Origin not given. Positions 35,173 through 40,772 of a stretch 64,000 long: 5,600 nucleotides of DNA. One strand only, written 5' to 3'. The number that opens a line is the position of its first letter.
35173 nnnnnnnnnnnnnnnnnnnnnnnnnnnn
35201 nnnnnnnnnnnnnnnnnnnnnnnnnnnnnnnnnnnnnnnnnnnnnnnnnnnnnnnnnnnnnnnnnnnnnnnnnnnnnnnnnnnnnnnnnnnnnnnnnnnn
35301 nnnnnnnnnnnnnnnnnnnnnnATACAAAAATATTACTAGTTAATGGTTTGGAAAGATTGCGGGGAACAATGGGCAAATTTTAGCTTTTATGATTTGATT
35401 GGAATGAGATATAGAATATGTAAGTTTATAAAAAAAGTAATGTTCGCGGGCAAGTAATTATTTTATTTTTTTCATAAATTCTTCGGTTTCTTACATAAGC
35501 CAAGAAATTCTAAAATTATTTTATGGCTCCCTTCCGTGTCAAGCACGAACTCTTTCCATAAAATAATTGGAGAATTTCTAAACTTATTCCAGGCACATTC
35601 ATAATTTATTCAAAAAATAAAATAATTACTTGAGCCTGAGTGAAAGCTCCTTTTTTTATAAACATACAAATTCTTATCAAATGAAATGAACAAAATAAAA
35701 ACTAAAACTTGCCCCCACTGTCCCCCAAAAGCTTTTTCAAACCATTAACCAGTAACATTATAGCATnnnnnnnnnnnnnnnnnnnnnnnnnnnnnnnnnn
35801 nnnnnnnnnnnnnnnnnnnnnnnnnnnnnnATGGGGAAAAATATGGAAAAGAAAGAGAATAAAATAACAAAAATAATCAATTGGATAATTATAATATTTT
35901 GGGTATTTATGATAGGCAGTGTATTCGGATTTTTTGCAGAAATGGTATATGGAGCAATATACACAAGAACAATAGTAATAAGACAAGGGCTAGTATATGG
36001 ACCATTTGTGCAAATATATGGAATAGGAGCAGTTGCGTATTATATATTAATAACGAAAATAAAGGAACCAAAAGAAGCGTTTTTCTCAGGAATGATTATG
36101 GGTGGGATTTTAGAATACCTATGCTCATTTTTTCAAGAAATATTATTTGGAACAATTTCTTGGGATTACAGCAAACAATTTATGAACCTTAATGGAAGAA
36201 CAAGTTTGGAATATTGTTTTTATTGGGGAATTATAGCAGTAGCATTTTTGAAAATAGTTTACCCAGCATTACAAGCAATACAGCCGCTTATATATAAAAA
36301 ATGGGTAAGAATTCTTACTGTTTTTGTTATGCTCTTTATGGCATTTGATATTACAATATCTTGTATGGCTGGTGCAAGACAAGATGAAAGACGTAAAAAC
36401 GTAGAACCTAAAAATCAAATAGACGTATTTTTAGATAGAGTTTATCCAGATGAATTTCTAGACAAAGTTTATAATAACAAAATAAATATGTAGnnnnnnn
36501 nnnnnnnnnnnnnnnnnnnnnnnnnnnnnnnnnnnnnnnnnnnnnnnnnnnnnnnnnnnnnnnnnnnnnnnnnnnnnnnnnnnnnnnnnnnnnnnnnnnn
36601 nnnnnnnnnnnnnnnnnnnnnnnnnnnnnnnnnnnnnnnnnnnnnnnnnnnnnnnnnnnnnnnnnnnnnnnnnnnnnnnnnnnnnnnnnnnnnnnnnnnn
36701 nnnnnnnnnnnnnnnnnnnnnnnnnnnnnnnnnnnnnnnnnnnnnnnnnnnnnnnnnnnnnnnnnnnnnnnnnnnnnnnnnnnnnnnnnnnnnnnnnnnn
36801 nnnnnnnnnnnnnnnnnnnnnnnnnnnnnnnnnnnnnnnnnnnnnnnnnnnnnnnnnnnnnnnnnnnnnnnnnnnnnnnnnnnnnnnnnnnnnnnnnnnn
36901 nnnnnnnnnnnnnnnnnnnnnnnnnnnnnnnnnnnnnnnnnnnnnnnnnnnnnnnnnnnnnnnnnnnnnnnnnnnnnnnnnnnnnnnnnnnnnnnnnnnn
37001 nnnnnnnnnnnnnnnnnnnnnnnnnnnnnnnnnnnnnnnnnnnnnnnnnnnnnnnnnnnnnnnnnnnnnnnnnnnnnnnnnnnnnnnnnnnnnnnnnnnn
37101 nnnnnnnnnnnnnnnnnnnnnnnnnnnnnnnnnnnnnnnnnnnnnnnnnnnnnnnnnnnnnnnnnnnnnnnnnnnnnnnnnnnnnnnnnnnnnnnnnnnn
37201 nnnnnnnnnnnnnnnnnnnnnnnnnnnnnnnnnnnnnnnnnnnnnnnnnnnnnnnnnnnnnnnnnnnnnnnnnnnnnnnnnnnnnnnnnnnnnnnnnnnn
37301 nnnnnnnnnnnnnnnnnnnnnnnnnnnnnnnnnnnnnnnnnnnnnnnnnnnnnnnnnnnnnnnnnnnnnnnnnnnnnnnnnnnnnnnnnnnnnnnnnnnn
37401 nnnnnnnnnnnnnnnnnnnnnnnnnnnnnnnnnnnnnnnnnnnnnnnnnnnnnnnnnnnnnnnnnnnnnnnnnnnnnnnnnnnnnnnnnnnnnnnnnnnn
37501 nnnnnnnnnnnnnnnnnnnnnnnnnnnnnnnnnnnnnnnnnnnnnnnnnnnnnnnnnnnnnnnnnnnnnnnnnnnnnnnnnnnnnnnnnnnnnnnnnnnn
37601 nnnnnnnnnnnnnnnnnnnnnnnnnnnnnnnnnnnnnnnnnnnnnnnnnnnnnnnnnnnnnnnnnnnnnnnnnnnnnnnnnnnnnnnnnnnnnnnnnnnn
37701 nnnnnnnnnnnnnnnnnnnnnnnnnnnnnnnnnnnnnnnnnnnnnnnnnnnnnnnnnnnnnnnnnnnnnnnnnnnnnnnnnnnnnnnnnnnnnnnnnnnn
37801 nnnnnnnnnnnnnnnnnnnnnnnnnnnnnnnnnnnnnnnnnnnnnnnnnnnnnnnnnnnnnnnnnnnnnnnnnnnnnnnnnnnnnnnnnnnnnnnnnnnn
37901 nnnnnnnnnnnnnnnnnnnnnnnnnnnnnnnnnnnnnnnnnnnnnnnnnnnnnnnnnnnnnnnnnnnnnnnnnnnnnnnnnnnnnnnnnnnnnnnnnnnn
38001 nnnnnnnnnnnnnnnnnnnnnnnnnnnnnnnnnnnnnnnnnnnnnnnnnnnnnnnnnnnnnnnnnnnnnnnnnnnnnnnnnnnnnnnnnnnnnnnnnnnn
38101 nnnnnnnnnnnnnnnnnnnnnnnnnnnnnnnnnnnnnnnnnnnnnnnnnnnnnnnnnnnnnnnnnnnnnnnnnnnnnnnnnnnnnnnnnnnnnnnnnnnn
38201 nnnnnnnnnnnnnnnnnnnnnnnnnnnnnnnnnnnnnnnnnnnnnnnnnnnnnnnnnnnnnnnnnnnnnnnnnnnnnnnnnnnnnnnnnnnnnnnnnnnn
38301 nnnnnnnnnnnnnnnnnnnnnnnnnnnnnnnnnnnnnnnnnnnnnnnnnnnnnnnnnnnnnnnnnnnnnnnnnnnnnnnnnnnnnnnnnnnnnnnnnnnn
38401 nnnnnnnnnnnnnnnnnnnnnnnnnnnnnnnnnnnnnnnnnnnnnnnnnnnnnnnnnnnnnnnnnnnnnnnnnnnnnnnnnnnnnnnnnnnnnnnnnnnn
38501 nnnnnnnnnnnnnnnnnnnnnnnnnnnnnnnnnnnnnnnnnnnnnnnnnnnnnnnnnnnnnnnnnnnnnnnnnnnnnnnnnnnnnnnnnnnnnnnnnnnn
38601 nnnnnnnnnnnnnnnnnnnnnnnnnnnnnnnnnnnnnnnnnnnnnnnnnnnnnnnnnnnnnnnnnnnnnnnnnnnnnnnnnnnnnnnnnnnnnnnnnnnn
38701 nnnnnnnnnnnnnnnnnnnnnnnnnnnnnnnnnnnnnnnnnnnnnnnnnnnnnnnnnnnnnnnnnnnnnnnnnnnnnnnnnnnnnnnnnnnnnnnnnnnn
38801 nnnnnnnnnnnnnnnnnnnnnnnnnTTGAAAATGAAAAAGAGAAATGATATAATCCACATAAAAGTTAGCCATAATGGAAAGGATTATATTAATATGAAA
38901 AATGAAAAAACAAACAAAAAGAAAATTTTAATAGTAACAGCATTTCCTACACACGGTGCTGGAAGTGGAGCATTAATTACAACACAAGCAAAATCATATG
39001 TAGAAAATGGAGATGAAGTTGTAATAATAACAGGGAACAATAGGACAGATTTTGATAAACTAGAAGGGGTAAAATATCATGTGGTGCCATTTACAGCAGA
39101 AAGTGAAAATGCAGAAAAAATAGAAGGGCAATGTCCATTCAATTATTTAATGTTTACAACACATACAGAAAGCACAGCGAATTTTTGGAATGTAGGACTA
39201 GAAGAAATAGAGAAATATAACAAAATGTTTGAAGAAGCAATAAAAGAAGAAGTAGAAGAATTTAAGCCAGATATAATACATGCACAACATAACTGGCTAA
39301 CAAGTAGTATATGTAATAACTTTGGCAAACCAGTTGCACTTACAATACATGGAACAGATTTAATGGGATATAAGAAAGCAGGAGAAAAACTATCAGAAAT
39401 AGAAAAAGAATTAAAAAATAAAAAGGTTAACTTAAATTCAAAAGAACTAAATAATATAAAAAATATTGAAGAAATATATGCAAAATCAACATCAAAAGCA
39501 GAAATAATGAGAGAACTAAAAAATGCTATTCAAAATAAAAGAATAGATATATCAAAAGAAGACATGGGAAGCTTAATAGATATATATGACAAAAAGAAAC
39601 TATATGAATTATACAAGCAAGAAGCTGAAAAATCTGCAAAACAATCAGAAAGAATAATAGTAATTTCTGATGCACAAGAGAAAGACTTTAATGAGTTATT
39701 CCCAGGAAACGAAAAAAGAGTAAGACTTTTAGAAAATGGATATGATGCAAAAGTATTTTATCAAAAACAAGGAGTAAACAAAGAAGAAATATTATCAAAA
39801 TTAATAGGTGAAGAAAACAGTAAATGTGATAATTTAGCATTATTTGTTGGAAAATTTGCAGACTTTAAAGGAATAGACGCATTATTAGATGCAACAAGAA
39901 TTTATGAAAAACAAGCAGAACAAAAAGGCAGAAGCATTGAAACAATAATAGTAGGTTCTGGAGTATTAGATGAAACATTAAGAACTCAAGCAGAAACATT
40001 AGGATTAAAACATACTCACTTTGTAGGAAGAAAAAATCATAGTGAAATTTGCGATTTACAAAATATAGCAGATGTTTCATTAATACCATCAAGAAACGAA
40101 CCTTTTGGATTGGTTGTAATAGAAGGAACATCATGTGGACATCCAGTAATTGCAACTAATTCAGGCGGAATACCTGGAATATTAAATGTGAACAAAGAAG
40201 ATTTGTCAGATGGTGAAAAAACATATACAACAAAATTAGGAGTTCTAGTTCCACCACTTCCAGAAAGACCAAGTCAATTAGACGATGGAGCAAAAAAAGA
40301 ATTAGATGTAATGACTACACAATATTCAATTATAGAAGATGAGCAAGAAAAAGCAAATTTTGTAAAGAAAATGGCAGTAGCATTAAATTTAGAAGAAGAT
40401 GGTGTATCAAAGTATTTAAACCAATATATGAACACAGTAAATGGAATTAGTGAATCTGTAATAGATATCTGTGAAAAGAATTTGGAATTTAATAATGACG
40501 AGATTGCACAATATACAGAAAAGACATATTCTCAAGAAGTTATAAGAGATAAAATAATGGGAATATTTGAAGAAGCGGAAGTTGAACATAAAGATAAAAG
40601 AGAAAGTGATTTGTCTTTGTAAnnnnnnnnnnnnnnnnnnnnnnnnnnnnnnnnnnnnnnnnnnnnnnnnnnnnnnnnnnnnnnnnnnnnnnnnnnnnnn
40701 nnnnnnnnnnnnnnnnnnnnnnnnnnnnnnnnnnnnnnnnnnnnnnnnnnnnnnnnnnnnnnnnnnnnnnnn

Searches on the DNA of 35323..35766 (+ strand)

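Call 30: search_dna_similar(query=window:35323-35766:+, collection=plasmids, mode=distant, max_evalue=0.001)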
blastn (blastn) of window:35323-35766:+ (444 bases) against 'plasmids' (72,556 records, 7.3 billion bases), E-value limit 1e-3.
No match.

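Call 31: search_dna_similar(query=window:35323-35766:+, collection=phages, mode=distant, max_evalue=0.001)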
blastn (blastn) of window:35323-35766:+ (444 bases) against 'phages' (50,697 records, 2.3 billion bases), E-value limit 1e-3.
No match.

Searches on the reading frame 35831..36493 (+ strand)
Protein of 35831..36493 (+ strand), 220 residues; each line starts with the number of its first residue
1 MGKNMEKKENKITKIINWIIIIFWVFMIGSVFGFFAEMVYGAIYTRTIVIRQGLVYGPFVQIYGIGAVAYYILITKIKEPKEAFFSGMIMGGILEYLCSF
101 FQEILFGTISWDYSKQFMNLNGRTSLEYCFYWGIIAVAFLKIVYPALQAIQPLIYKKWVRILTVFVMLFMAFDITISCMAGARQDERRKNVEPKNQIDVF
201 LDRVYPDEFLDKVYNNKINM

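Call 27: find_encoding_contigs(protein=window:35831-36493:+, flank=3000, max_places=10)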
Protein window:35831-36493:+ (220 aa): no gene with exactly this product is on record in the collection.

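Call 43: search_protein_families(library=pfam, proteins=[window:35831-36493:+], max_evalue=0.00001)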
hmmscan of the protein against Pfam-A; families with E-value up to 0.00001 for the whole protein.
window:35831-36493:+ (220 aa): 1 family
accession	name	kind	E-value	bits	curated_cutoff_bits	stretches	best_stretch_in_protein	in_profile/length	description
PF06541.16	ABC_trans_CmpB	-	6.2e-39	134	25.9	1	24-177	1-150/151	Putative ABC-transporter type IV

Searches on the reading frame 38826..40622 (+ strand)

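Call 43: search_protein_families(library=pfam, proteins=[window:38826-40622:+], max_evalue=0.00001)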
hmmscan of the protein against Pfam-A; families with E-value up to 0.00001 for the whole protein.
window:38826-40622:+ (598 aa): 4 families
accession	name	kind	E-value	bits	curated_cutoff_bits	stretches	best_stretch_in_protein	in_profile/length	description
PF00534.26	Glycos_transf_1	-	3e-26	92.4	26.4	1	333-456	13-134/172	Glycosyl transferases group 1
PF13692.12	Glyco_trans_1_4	-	2.7e-19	70.3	27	1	337-455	3-117/142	Glycosyl transferases group 1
PF13439.12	Glyco_transf_4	-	6.9e-10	39.6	28.5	0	122-182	47-109/170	Glycosyltransferase Family 4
PF20706.3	GT4-conflict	-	1e-07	31.7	26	1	338-453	200-320/385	Family 4 Glycosyltransferase in conflict systems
